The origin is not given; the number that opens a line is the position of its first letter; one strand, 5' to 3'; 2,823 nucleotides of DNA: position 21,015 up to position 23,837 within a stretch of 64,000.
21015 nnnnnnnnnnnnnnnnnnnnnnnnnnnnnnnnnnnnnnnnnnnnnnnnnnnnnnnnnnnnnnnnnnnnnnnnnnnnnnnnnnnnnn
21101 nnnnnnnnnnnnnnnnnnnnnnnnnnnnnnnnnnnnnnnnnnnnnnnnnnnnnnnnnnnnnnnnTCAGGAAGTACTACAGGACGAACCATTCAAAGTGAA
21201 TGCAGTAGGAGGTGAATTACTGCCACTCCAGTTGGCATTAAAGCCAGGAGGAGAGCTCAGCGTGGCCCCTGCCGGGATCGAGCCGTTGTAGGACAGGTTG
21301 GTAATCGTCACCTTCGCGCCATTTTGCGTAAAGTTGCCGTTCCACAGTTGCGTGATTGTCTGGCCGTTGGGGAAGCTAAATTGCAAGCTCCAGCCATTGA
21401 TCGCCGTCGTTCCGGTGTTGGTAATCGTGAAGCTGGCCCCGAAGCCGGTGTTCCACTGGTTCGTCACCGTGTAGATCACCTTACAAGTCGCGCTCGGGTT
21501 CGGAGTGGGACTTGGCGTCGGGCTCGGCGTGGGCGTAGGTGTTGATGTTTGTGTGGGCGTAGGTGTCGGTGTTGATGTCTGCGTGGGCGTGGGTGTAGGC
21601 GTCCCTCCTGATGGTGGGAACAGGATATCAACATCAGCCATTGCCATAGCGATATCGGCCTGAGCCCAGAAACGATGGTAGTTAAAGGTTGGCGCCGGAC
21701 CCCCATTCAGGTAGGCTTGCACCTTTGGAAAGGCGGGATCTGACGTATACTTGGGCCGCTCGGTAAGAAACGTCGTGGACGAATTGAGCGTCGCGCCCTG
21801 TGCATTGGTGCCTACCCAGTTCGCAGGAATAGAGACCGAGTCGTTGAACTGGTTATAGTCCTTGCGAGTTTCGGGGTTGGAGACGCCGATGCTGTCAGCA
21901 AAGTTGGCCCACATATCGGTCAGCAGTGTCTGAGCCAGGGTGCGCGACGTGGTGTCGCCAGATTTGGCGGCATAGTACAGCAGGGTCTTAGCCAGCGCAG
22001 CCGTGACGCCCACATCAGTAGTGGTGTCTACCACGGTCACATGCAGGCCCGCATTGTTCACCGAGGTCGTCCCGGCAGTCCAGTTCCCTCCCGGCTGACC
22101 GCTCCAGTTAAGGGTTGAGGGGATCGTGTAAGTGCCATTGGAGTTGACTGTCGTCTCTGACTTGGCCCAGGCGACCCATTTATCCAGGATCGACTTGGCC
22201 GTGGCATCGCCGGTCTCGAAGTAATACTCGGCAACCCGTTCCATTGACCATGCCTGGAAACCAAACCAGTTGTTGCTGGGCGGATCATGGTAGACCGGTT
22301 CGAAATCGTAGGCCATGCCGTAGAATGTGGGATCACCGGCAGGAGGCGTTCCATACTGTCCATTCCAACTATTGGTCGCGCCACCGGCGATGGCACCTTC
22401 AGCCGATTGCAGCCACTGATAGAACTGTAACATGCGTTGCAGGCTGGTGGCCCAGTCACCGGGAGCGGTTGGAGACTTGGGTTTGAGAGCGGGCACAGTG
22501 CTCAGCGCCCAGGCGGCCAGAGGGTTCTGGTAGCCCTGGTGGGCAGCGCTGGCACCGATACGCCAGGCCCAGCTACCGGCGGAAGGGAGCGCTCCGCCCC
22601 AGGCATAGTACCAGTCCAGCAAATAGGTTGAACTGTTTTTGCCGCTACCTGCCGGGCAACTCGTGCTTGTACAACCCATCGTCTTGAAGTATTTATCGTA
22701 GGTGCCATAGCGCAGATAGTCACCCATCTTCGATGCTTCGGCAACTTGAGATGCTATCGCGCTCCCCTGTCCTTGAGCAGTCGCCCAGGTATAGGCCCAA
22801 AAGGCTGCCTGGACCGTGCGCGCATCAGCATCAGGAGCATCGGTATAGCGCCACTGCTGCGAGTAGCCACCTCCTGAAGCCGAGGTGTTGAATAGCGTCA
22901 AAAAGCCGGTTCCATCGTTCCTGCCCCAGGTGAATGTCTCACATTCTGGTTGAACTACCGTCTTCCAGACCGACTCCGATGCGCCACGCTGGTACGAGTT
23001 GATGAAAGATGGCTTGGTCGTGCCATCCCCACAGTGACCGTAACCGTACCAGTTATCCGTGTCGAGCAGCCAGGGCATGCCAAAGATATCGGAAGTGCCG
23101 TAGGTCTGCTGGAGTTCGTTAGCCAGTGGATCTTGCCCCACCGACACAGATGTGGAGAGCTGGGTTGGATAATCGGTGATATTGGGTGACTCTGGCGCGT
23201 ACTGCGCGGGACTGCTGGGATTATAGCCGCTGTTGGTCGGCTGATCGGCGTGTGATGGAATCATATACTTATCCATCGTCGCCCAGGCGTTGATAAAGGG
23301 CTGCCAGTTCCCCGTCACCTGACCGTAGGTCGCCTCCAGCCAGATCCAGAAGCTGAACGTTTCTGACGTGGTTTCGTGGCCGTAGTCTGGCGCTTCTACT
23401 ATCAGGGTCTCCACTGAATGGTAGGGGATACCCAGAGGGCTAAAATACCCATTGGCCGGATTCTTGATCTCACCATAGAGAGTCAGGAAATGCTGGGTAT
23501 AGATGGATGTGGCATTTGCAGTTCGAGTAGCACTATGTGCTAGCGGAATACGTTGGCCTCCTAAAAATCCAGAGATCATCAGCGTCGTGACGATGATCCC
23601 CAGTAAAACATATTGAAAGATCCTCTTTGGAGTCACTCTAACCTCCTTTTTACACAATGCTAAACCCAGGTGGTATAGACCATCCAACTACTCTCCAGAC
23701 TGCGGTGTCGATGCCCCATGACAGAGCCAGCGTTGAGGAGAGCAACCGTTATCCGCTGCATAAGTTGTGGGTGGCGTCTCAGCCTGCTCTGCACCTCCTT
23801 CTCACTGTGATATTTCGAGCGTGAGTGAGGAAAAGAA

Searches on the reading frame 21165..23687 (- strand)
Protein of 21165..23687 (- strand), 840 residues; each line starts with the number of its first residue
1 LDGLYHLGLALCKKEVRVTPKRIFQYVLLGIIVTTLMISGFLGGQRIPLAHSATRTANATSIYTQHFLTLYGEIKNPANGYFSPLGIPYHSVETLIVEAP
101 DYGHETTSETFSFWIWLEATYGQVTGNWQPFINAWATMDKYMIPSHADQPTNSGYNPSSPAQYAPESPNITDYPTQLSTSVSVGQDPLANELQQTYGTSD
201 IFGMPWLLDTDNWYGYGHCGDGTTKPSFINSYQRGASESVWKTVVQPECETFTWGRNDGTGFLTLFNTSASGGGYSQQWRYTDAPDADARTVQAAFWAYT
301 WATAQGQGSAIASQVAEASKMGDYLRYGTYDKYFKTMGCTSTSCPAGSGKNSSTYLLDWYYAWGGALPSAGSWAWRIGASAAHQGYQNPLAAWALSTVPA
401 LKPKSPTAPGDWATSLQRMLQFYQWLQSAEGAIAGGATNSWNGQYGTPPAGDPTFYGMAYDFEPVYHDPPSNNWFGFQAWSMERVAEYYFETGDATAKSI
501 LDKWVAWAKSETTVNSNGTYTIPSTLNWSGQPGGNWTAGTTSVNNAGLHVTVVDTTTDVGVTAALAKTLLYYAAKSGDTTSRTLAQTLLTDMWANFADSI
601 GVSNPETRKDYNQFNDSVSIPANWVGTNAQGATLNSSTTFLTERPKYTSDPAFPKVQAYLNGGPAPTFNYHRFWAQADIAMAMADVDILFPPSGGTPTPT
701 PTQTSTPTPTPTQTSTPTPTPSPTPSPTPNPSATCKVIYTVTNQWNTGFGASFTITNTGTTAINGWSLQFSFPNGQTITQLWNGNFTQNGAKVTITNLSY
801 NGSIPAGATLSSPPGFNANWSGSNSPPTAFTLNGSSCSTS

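Call 6: search_protein_families(library=pfam, proteins=[window:21165-23687:-])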
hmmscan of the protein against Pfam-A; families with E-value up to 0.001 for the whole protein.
window:21165-23687:- (840 aa): 2 families
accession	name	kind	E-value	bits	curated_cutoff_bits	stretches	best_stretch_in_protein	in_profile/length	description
PF02011.21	Glyco_hydro_48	-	2.9e-292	971.2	25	1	63-690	1-619/619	Glycosyl hydrolase family 48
PF00553.25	CBM_2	-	3.7e-33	114.3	24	1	735-837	1-101/101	Cellulose binding domain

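Call 17: find_homologous_proteins(query=window:21168-23636:-, max_evalue=1e-100)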
Query seq(823 aa) (823 aa): 3448 proteins with E <= 1e-100 among 8000 candidates; the best 120 are listed.
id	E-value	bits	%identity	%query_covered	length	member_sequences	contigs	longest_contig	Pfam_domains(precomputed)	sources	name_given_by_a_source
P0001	0.0e+0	1900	100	100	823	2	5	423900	PF00553.26,PF02011.22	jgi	jgi:hypothetical protein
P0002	0.0e+0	1847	97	100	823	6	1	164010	PF00553.26,PF02011.22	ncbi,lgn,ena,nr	ncbi:MAG TPA: glycoside hydrolase family 48 protein [Ktedonobacteraceae bacterium]|nr:glycoside hydr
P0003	0.0e+0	1815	95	100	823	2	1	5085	PF00553.26,PF02011.22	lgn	-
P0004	0.0e+0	1624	84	100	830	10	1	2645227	PF00553.26,PF02011.22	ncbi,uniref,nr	ncbi:glycoside hydrolase family 48 protein [Ktedonobacter robiniae]|uniref:CBM2 domain-containing pr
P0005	0.0e+0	1585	83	100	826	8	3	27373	PF00553.26,PF02011.22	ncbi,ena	-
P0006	0.0e+0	1583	82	100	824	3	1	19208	PF00553.26,PF02011.22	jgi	jgi:hypothetical protein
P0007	0.0e+0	1563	81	100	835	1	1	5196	PF00553.26,PF02011.22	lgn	-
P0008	0.0e+0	1560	78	100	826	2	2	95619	PF00553.26,PF02011.22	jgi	jgi:hypothetical protein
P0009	0.0e+0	1559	78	100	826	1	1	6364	PF00553.26,PF02011.22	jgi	jgi:hypothetical protein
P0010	0.0e+0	1548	85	82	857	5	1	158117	PF00553.26,PF02011.22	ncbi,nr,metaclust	nr:glycoside hydrolase family 48 protein [Thermogemmatispora onikobensis]|metaclust:status=active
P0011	0.0e+0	1547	81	100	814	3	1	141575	PF00553.26,PF02011.22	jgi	jgi:hypothetical protein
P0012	0.0e+0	1545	80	100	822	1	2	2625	PF00553.26,PF02011.22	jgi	-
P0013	0.0e+0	1541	84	82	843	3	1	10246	PF00553.26,PF02011.22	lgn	-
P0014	0.0e+0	1536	84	82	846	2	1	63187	PF00553.26,PF02011.22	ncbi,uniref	ncbi:glycoside hydrolase family 48 protein [Thermogemmatispora sp.]|uniref:glycoside hydrolase famil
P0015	0.0e+0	1527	81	83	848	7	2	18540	PF00553.26,PF02011.22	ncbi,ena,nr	ncbi:MAG TPA: glycoside hydrolase family 48 protein [Ktedonobacteraceae bacterium]|nr:glycoside hydr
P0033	0.0e+0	1331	70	100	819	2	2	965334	PF00553.26,PF02011.22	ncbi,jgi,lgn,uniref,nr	ncbi:cellulase/cellobiase CelA1 [Thermosporothrix hazakensis]|jgi:hypothetical protein|uniref:Cellul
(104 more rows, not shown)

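Call 19: find_encoding_contigs(protein=P0004, flank=10000, max_places=2)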
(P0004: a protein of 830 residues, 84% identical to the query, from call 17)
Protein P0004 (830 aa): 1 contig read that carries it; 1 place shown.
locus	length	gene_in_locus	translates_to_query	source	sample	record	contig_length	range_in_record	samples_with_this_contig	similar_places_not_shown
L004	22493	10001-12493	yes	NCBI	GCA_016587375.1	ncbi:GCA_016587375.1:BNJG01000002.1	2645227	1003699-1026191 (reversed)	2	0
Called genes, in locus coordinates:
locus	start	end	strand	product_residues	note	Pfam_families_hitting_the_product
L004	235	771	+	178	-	PF01243:PNPOx_N, PF12900:Pyridox_ox_2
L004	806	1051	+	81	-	-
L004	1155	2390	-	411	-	PF01548:DEDD_Tnp_IS110, PF02371:Transposase_20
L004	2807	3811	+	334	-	-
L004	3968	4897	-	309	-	-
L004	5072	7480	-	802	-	PF00759:Glyco_hydro_9, PF00942:CBM_3, PF00553:CBM_2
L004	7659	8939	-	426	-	PF14239:RRXRR, PF01844:HNH, PF14279:HNH_5 (weak)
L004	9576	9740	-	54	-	-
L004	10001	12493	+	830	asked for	PF02011:Glyco_hydro_48, PF00553:CBM_2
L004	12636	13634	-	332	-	PF08240:ADH_N, PF00107:ADH_zinc_N, PF13602:ADH_zinc_N_2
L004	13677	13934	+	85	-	-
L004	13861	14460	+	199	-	PF00440:TetR_N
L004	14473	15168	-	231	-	PF00072:Response_reg, PF13936:HTH_38 (faint), PF00196:GerE, PF08281:Sigma70_r4_2 (weak)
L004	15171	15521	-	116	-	PF13581:HATPase_c_2 (weak), PF02518:HATPase_c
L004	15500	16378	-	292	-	PF07730:HisKA_3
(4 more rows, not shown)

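Call 20: find_encoding_contigs(protein=P0001, flank=10000, max_places=3)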
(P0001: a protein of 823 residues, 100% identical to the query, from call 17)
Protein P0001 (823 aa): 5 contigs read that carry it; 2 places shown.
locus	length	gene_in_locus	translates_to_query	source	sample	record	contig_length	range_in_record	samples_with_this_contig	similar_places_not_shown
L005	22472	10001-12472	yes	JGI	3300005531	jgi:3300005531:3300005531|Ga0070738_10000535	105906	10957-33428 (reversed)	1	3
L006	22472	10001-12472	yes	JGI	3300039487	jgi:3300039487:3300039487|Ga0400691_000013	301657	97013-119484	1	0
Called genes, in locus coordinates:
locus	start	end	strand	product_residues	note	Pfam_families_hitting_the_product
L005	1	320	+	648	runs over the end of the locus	PF22848:ASD1_dom (faint), PF00553:CBM_2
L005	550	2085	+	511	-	PF00150:Cellulase, PF00553:CBM_2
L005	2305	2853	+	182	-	PF07638:Sigma70_ECF (faint), PF04542:Sigma70_r2, PF08281:Sigma70_r4_2, PF04545:Sigma70_r4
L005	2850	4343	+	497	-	PF25174:Beta-prop_THOC3, PF24814:WD40_Prp19, PF25173:Beta-prop_WDR3_1st, PF23381:Beta-prop_IFT122_1st, PF24817:WD40_WDHD1_1st, PF25175:Beta-prop_WDR5, PF23389:Beta-prop_WDR19_1st, PF23414:Beta-prop_EML_2, +16 more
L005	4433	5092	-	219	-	-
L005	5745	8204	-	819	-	PF00759:Glyco_hydro_9, PF00942:CBM_3, PF00553:CBM_2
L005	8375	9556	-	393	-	PF01381:HTH_3, PF12844:HTH_19 (weak), PF13560:HTH_31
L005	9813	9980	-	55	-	-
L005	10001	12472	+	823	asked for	PF02011:Glyco_hydro_48, PF00553:CBM_2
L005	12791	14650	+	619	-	PF00553:CBM_2, PF01341:Glyco_hydro_6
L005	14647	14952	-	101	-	-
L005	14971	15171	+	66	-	PF05199:GMC_oxred_C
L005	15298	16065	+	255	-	-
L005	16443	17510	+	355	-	PF00793:DAHP_synth_1, PF03102:NeuB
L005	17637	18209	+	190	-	PF00072:Response_reg, PF03861:ANTAR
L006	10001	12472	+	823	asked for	PF02011:Glyco_hydro_48, PF00553:CBM_2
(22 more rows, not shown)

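Call 21: find_encoding_contigs(protein=P0008, flank=10000, max_places=2)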
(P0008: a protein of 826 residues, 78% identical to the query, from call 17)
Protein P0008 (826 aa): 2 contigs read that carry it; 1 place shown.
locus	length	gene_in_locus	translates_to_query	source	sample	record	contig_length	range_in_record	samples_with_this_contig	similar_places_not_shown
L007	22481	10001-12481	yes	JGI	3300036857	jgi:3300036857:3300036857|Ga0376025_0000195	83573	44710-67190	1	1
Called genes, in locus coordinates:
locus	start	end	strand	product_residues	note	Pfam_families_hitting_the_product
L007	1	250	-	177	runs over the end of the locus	PF00702:Hydrolase, PF13419:HAD_2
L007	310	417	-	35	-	-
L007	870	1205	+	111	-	-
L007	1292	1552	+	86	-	-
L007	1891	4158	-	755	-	PF20437:LonC_helical, PF13654:AAA_32, PF20436:LonB_AAA-LID (faint), PF05362:Lon_C (weak)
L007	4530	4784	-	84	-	-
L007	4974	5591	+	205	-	PF04542:Sigma70_r2, PF08281:Sigma70_r4_2, PF04545:Sigma70_r4 (weak)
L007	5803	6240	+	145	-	PF00440:TetR_N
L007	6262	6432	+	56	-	PF13977:TetR_C_6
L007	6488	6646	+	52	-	-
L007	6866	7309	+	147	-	-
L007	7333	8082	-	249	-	-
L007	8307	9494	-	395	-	PF01381:HTH_3, PF12844:HTH_19, PF13560:HTH_31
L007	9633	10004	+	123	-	-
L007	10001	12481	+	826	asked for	PF02011:Glyco_hydro_48, PF00553:CBM_2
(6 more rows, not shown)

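Call 22: find_encoding_contigs(protein=P0010, flank=10000, max_places=2)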
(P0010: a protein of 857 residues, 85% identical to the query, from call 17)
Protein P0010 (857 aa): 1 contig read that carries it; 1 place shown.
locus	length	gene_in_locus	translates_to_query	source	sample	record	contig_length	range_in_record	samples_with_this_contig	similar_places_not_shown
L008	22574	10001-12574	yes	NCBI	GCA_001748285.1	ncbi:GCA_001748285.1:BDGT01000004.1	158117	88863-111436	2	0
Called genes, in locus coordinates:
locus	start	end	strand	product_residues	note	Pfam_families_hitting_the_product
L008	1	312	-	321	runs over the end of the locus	PF00903:Glyoxalase, PF18029:Glyoxalase_6 (faint), PF22677:Ble-like_N (faint), PF00903:Glyoxalase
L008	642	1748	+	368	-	PF08240:ADH_N, PF16912:Glu_dehyd_C, PF00107:ADH_zinc_N, PF13602:ADH_zinc_N_2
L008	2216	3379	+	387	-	PF00108:Thiolase_N, PF00109:ketoacyl-synt (faint), PF02803:Thiolase_C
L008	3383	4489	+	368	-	PF02771:Acyl-CoA_dh_N, PF02770:Acyl-CoA_dh_M, PF00441:Acyl-CoA_dh_1, PF08028:Acyl-CoA_dh_2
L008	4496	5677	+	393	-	PF02771:Acyl-CoA_dh_N, PF02770:Acyl-CoA_dh_M, PF00441:Acyl-CoA_dh_1, PF08028:Acyl-CoA_dh_2 (weak)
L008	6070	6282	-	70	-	-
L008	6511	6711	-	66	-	-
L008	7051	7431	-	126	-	-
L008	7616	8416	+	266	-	PF18912:DZR_2, PF00156:Pribosyltran (weak)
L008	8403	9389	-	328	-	-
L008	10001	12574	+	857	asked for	PF02011:Glyco_hydro_48, PF00553:CBM_2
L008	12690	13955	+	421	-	PF12768:Rax2 (faint)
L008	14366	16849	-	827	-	-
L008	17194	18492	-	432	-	PF01381:HTH_3, PF12844:HTH_19, PF13560:HTH_31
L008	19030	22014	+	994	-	PF02012:BNR (faint), PF15902:Sortilin-Vps10 (weak), PF00553:CBM_2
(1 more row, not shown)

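Call 23: find_encoding_contigs(protein=P0033, flank=10000, max_places=2)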
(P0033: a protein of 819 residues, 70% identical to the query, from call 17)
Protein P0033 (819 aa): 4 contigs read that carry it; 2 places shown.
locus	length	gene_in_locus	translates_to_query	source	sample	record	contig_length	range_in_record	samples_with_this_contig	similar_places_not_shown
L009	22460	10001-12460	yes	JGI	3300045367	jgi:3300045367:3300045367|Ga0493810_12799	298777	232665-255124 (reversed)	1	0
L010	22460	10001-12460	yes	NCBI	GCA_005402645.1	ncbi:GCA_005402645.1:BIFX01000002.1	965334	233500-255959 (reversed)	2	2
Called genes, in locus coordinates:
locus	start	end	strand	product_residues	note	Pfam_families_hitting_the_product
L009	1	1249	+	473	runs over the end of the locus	PF01565:FAD_binding_4, PF08031:BBE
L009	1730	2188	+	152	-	PF00300:His_Phos_1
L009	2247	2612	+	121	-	PF07883:Cupin_2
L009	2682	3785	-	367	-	PF00106:adh_short, PF08659:KR, PF13561:adh_short_C2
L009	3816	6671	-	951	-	PF02012:BNR (faint), PF15902:Sortilin-Vps10 (weak)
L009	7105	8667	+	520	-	PF26410:GH5_mannosidase, PF00553:CBM_2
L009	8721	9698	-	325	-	PF01381:HTH_3, PF13560:HTH_31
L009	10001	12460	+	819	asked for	PF02011:Glyco_hydro_48, PF00553:CBM_2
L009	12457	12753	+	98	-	-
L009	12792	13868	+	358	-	PF00356:LacI, PF00532:Peripla_BP_1, PF13407:Peripla_BP_4, PF13377:Peripla_BP_3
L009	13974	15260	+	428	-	PF01547:SBP_bac_1, PF13416:SBP_bac_8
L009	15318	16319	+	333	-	PF00528:BPD_transp_1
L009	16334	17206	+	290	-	PF00528:BPD_transp_1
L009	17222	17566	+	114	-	-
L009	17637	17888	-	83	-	PF00355:Rieske, PF13806:Rieske_2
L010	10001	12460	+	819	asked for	PF02011:Glyco_hydro_48, PF00553:CBM_2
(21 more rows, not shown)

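Call 24: find_encoding_contigs(protein=P0011, flank=10000, max_places=2)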
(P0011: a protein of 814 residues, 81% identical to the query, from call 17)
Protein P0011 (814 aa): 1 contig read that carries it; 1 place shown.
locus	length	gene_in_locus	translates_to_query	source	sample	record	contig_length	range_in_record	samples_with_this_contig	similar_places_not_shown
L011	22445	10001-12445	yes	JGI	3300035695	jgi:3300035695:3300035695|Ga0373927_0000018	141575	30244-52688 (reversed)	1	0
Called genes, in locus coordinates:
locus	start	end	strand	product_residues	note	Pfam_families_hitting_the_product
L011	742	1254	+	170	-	PF00754:F5_F8_type_C (weak)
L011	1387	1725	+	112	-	-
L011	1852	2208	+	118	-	-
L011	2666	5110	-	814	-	PF20437:LonC_helical, PF13654:AAA_32, PF20436:LonB_AAA-LID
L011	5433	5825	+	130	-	-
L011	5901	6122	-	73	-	-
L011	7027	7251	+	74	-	-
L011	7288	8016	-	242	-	-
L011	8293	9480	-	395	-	PF01381:HTH_3, PF12844:HTH_19, PF13560:HTH_31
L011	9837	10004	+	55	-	-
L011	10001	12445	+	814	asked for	PF02011:Glyco_hydro_48, PF00553:CBM_2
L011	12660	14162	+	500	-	PF00150:Cellulase, PF00553:CBM_2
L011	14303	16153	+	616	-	PF00553:CBM_2, PF01341:Glyco_hydro_6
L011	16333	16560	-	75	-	-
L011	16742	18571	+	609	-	PF03935:SKN1_KRE6_Sbg1 (faint), PF26113:GH16_XgeA, PF11721:Malectin, PF12819:Malectin_like (weak), PF22184:CBM_56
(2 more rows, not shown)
